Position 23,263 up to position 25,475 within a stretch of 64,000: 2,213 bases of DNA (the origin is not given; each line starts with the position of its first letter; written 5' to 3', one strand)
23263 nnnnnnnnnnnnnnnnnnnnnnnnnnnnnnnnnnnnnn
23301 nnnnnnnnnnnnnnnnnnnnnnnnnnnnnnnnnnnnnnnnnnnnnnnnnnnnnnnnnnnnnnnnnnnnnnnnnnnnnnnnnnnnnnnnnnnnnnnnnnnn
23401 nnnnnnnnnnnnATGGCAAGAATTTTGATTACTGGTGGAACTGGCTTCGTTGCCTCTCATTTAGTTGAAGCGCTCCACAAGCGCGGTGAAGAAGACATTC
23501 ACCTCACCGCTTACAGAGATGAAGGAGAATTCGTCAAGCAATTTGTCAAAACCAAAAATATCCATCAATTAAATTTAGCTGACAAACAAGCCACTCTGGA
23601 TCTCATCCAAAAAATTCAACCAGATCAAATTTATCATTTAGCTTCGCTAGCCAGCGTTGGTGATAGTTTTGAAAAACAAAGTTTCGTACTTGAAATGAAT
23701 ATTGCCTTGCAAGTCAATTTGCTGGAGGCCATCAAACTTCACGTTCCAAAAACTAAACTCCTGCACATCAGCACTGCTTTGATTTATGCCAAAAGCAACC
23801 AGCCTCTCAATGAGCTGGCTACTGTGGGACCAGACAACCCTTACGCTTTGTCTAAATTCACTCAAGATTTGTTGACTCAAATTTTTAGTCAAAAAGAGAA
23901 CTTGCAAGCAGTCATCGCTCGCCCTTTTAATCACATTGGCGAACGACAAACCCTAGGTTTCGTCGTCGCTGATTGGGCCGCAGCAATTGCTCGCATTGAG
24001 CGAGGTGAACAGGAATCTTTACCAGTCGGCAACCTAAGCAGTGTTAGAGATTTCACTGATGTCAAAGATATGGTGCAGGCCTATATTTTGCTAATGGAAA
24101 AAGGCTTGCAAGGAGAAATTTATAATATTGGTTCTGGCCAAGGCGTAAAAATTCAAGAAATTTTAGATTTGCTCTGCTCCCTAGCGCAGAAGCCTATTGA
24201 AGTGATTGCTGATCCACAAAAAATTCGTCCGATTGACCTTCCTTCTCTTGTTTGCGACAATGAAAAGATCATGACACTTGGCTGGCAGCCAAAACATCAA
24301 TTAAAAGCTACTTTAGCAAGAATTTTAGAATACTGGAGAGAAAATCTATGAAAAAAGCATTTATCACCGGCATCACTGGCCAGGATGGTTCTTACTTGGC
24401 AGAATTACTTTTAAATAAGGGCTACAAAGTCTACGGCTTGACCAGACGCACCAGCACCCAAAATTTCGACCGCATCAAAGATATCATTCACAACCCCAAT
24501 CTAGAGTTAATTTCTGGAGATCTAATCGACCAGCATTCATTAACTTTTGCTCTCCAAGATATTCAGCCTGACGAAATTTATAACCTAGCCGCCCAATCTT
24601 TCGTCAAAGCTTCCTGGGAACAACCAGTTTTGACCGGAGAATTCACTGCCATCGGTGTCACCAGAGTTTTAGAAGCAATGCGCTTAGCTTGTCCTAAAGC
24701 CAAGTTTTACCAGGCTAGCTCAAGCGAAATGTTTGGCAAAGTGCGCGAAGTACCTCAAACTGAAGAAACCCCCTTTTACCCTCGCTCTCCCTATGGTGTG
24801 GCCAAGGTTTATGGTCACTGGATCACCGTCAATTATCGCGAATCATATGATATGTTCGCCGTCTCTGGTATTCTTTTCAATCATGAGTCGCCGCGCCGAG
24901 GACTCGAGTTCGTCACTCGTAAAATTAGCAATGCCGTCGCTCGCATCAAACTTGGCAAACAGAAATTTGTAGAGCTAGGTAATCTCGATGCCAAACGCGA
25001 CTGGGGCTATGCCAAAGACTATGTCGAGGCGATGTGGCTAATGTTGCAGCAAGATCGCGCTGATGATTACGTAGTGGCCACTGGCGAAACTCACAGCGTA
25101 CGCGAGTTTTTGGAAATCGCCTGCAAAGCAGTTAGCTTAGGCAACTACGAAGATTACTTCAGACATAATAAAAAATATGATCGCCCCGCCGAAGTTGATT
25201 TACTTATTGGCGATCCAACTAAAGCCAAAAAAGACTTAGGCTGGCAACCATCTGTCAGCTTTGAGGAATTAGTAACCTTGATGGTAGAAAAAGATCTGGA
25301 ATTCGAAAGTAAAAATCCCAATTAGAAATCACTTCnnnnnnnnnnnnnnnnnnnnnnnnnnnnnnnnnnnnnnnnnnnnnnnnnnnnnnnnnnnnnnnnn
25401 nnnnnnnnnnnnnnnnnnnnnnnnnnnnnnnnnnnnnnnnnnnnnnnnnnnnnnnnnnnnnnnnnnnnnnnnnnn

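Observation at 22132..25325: ugd-rmd-gmd operon predicts UDP-glucuronate plus the rare sugar GDP-D-rhamnose; an rmlB-rmlD pair without rmlA/rmlC nearby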

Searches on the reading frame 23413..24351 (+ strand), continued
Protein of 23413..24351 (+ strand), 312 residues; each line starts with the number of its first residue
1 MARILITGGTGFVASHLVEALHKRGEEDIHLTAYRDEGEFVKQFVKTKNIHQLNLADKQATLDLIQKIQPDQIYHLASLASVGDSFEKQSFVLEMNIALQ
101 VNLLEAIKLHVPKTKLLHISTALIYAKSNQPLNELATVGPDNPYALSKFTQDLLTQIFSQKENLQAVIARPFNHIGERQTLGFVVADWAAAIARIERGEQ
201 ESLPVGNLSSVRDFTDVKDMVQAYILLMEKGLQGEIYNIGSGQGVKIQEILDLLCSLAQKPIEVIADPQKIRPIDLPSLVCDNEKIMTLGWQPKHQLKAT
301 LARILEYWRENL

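Call 76: search_solved_structures(query=A2, max_evalue=1e-20)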
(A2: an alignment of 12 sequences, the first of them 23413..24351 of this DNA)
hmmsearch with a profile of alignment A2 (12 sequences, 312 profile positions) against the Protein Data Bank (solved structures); distinct sequences matched with E-value up to 1e-20: 70 (the best 60 are shown).
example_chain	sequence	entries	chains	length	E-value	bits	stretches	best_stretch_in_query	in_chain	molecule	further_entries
2pk3_A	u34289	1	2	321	6.6e-79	269.1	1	4-310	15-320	GDP-6-deoxy-D-lyxo-4-hexulose reductase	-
6x3b_A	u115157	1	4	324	1.4e-52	182.6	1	68-310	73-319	GDP-6-deoxy-D-mannose reductase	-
7us5_A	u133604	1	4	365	5.4e-48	167.5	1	2-312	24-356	GDP-D-GLYCERO-D-MANNO-HEPTOSE 4,6-DEHYDRATASE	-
4lw8_A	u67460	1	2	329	2.3e-37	132.6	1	4-309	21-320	Putative epimerase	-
2z1m_A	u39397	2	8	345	3e-36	129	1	2-303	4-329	GDP-D-mannose dehydratase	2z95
1db3_A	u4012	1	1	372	1.5e-35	126.7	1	4-259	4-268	GDP-MANNOSE 4,6-DEHYDRATASE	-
4zrm_A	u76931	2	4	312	3.4e-34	122.2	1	3-311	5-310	UDP-glucose 4-epimerase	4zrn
5uzh_A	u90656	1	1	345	2.5e-33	119.4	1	4-299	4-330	NafoA.00085.b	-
1n7g_A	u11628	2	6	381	1.1e-32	117.3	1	3-301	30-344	GDP-D-mannose-4,6-dehydratase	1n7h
6vlo_A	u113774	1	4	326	3.7e-32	115.5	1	1-310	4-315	Putative dTDP-D-glucose 4,6-dehydratase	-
6bi4_A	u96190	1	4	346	8.6e-32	114.3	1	3-311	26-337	dTDP-glucose 4,6-dehydratase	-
1rpn_A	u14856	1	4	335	1.2e-31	113.8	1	3-302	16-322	GDP-mannose 4,6-dehydratase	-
6gpk_A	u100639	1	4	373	3.1e-31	112.5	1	4-299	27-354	GDP-mannose 4,6 dehydratase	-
6gpj_A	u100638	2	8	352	3.3e-31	112.4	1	4-299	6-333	GDP-mannose 4,6 dehydratase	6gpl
2c20_A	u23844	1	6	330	4.1e-31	112.1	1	1-311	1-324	UDP-GLUCOSE 4-EPIMERASE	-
6zl6_A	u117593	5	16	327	1.3e-26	97.3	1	3-307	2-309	Epimerase domain-containing protein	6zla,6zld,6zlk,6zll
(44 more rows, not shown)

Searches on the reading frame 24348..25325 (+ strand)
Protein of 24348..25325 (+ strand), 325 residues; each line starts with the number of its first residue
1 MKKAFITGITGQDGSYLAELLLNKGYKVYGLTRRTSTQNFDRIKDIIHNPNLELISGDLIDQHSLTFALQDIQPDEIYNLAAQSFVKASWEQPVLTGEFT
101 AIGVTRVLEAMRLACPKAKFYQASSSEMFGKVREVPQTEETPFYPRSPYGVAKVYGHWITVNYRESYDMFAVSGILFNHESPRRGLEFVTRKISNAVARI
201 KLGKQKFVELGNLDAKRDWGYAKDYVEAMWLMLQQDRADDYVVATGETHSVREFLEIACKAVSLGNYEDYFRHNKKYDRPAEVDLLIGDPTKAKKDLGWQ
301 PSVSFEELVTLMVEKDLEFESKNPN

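Call 3: search_protein_families(library=ncbifam, proteins=[window:24348-25325:+])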
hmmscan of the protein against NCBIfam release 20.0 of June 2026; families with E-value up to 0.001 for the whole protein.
window:24348-25325:+ (325 aa): 17 families
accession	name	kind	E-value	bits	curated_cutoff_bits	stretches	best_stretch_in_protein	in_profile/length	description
TIGR01472.1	gmd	equivalog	1.3e-135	452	415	1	2-318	1-340/342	GDP-mannose 4,6-dehydratase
TIGR01181.1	dTDP_gluc_dehyt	equivalog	3e-35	121.8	365.1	1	4-314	2-309/321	dTDP-glucose 4,6-dehydratase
TIGR04180.1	EDH_00030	hypoth_equivalog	1.1e-30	106.7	475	1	5-303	2-296/297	NAD-dependent 4,6-dehydratase LegB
TIGR02622.1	CDP_4_6_dhtase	equivalog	7e-24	84.6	278.45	1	2-119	5-123/352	CDP-glucose 4,6-dehydratase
TIGR01179.1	galE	equivalog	8.7e-23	80.7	262.3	2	5-172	3-169/332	UDP-glucose 4-epimerase GalE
NF007582.0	PRK10217.1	equivalog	9.6e-15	54.5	698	1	1-314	1-329/355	dTDP-glucose 4,6-dehydratase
NF007490.0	PRK10084.1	subfamily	3.1e-14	52.7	649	1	3-316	2-334/361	dTDP-glucose 4,6-dehydratase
NF007956.0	PRK10675.1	subfamily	2.3e-11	43.4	394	1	4-159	3-159/338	UDP-glucose 4-epimerase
NF011728.1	PRK15181.1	equivalog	1.4e-09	37.4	760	1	2-306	16-327/348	Vi polysaccharide biosynthesis UDP-N-acetylglucosaminuronic acid C-4 epimerase TviC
NF052578.1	StrlDmthSdmBMthl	equivalog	2.1e-09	37.6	600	1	5-256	4-239/328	sterol demethylase protein SdmB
NF043036.1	ErythonDh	equivalog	2.3e-09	36.9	325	1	4-163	3-163/321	D-erythronate dehydrogenase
TIGR03466.1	HpnA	hypoth_equivalog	1.5e-07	30.7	367.65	1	3-142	2-131/327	hopanoid-associated sugar epimerase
NF042422.1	oxyalk_red_OleD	equivalog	6.9e-06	25.6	580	0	3-129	2-115/329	2-alkyl-3-oxoalkanoate reductase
TIGR01214.1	rmlD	equivalog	4.6e-05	22.6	224.05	1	5-191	3-165/285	dTDP-4-dehydrorhamnose reductase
TIGR02197.1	heptose_epim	equivalog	0.00011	21.5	274.6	1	116-266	105-264/316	ADP-glyceromanno-heptose 6-epimerase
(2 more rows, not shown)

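Call 4: search_protein_families(library=pfam, proteins=[window:24348-25325:+])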
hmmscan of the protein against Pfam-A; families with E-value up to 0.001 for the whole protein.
window:24348-25325:+ (325 aa): 5 families
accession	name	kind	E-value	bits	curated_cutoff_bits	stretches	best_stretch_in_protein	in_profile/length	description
PF16363.11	GDP_Man_Dehyd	-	1.4e-137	459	27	1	5-312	1-332/332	GDP-mannose 4,6 dehydratase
PF01370.27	Epimerase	-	2.4e-73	246.9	20.9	1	5-243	2-239/240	NAD dependent epimerase/dehydratase family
PF04321.23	RmlD_sub_bind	-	9.1e-09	35.2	27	1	4-175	3-151/287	RmlD substrate binding domain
PF05368.20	NmrA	-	4.6e-06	26.9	27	1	3-71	4-69/298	NmrA-like family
PF13460.12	NAD_binding_10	-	0.00042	20.7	27.2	1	8-72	1-61/184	NAD(P)H-binding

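Call 29: search_solved_structures(query=window:24348-25325:+, max_evalue=1e-30, show_alignments=2)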
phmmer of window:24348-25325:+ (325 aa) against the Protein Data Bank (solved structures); distinct sequences matched with E-value up to 1e-30: 13.
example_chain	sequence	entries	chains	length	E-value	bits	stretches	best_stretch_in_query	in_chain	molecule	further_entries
1rpn_A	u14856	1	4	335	3.1e-124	417.6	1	2-319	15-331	GDP-mannose 4,6-dehydratase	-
2z1m_A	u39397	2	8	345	5.4e-124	416.8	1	2-318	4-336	GDP-D-mannose dehydratase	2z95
5uzh_A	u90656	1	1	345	3.2e-112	378.2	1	2-319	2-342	NafoA.00085.b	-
6gpj_A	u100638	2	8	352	6.2e-111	373.9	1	4-325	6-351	GDP-mannose 4,6 dehydratase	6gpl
5in4_A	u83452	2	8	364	7.8e-111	373.6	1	4-325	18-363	GDP-mannose 4,6 dehydratase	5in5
1t2a_A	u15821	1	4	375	8.3e-111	373.5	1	4-325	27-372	GDP-mannose 4,6 dehydratase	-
6gpk_A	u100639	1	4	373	2.1e-110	372.2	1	4-325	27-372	GDP-mannose 4,6 dehydratase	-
6q94_B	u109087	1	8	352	2.2e-110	372.1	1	4-325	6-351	GDP-mannose 4,6 dehydratase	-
7kf3_A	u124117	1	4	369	1.7e-109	369.2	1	2-319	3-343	GDP-mannose 4,6-dehydratase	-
1n7g_A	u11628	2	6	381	3.4e-108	365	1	2-321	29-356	GDP-D-mannose-4,6-dehydratase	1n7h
1db3_A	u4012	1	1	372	5.7e-108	364.2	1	2-261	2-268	GDP-MANNOSE 4,6-DEHYDRATASE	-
2pk3_A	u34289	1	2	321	1.1e-40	143.2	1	3-308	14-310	GDP-6-deoxy-D-lyxo-4-hexulose reductase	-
7us5_A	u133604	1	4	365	1.1e-31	113.6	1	2-309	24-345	GDP-D-GLYCERO-D-MANNO-HEPTOSE 4,6-DEHYDRATASE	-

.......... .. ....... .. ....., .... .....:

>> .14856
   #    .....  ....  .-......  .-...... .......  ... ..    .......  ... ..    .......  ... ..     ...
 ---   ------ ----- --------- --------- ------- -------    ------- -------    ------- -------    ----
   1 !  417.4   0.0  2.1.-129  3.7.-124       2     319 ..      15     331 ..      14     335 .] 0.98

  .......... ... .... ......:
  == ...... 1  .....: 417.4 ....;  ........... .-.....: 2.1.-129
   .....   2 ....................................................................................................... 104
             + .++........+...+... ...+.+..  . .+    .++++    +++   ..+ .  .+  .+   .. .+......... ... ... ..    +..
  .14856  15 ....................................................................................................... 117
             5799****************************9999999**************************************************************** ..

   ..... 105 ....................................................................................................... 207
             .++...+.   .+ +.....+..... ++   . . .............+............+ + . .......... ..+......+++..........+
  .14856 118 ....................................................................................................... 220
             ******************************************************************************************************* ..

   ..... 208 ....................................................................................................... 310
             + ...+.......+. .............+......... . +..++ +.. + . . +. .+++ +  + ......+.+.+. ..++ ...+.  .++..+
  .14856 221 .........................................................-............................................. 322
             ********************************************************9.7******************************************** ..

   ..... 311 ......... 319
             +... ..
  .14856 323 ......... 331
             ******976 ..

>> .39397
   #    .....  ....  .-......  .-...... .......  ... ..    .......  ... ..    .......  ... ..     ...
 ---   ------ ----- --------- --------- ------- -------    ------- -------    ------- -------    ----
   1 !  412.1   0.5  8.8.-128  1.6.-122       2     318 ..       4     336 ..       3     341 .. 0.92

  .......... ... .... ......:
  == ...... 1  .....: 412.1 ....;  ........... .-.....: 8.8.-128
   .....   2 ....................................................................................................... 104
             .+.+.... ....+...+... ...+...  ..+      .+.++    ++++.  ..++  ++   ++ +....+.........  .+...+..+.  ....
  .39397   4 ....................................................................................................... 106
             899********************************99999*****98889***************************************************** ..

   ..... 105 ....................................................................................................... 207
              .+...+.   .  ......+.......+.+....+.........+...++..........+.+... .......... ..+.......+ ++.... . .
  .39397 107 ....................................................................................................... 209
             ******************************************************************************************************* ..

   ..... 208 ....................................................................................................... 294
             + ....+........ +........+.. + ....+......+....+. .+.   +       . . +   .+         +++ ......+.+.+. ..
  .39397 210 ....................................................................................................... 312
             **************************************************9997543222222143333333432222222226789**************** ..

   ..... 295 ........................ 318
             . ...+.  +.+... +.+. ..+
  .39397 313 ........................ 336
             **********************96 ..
